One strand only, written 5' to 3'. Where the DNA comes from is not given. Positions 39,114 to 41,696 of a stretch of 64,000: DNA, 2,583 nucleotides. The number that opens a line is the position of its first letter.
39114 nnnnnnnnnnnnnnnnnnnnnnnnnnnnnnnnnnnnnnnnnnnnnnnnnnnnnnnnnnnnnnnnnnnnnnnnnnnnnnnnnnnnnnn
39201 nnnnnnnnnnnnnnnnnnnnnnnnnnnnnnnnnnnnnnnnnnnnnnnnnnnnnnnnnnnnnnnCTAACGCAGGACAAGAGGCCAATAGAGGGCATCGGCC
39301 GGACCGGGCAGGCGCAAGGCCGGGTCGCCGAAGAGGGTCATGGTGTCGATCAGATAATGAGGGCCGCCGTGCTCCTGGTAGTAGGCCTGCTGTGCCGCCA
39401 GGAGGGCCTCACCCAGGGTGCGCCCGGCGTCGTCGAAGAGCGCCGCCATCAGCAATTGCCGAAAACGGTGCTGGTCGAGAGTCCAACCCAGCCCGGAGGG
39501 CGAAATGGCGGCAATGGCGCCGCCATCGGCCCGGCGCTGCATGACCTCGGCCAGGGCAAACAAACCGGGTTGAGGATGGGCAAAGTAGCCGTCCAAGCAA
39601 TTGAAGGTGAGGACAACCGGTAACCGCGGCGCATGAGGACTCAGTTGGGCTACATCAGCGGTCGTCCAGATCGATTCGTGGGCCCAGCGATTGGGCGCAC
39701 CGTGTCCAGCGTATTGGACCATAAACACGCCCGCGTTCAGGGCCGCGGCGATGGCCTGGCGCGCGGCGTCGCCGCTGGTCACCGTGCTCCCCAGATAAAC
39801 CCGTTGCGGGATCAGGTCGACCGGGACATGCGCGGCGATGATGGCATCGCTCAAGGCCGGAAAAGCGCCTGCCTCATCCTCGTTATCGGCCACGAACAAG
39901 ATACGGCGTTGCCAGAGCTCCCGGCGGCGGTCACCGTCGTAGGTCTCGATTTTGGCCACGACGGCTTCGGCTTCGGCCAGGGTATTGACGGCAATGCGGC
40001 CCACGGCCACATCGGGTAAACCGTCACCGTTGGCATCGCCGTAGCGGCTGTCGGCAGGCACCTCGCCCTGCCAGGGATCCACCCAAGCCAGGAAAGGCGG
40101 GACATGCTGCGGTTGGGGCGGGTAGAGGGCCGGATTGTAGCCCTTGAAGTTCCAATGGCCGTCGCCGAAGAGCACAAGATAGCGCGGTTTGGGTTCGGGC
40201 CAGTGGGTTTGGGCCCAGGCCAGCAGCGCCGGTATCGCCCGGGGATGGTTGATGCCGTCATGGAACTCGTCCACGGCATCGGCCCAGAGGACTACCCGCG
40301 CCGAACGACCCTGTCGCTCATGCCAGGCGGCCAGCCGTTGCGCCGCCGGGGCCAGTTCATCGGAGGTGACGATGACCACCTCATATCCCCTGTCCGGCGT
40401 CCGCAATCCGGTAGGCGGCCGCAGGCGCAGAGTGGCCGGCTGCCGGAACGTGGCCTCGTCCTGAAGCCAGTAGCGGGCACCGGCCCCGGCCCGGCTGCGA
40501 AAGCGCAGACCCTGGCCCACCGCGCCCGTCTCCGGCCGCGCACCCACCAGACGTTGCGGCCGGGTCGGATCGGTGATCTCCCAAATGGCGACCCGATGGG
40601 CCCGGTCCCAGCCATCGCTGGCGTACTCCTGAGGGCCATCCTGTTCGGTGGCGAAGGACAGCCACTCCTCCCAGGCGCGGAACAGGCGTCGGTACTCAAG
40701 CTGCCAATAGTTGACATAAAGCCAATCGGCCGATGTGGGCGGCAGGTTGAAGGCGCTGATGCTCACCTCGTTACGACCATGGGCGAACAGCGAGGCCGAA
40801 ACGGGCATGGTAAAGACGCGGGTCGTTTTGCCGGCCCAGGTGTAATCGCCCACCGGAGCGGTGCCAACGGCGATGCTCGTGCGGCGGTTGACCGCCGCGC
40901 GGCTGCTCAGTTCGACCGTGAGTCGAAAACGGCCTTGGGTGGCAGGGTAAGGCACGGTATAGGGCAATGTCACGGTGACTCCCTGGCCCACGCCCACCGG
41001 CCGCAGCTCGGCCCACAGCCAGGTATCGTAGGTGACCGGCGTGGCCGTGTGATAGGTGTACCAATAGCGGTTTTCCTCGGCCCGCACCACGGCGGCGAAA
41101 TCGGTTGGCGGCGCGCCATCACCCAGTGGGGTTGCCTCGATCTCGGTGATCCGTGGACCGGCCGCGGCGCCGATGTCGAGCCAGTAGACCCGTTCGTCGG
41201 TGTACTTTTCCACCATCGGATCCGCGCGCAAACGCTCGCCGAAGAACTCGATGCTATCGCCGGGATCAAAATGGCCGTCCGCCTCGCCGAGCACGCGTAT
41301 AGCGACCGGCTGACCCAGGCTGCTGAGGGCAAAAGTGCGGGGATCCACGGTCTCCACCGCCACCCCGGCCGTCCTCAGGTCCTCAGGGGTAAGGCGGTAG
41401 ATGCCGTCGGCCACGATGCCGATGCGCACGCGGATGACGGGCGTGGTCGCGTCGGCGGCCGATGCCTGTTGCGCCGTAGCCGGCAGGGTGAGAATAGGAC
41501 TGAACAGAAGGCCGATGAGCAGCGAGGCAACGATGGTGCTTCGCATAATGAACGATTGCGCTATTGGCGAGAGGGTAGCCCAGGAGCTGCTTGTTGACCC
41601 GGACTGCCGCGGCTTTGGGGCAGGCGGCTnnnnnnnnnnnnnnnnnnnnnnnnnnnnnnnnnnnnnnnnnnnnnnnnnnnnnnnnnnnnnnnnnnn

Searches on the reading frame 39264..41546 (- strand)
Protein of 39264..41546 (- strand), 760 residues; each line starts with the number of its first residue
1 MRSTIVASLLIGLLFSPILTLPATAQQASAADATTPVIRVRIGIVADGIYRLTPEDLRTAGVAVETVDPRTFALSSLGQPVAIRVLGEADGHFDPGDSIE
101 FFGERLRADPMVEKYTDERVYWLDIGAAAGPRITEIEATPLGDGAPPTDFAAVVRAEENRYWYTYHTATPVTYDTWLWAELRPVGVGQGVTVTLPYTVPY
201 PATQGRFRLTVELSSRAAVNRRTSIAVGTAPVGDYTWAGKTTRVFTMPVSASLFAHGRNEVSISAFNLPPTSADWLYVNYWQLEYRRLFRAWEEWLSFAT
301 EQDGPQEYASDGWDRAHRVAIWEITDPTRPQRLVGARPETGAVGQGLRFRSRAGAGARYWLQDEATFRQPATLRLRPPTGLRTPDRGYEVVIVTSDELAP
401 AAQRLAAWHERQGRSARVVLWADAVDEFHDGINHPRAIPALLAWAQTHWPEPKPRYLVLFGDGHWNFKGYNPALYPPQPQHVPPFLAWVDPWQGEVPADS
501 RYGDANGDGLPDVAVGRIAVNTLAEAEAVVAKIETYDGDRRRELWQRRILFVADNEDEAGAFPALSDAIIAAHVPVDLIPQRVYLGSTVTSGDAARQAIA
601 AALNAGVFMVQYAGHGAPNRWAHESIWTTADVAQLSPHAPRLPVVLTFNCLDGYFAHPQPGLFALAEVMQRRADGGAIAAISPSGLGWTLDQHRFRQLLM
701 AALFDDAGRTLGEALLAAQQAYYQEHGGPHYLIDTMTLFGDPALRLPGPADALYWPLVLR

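Call 51: search_protein_families(library=pfam, proteins=[window:39264-41546:-], max_evalue=0.00001)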
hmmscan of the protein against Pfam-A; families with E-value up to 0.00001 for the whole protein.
window:39264-41546:- (760 aa): 1 family
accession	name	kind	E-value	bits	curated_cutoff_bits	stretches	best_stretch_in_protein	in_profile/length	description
PF01364.23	Peptidase_C25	-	3.3e-77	260.7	23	1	391-746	2-374/374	Peptidase family C25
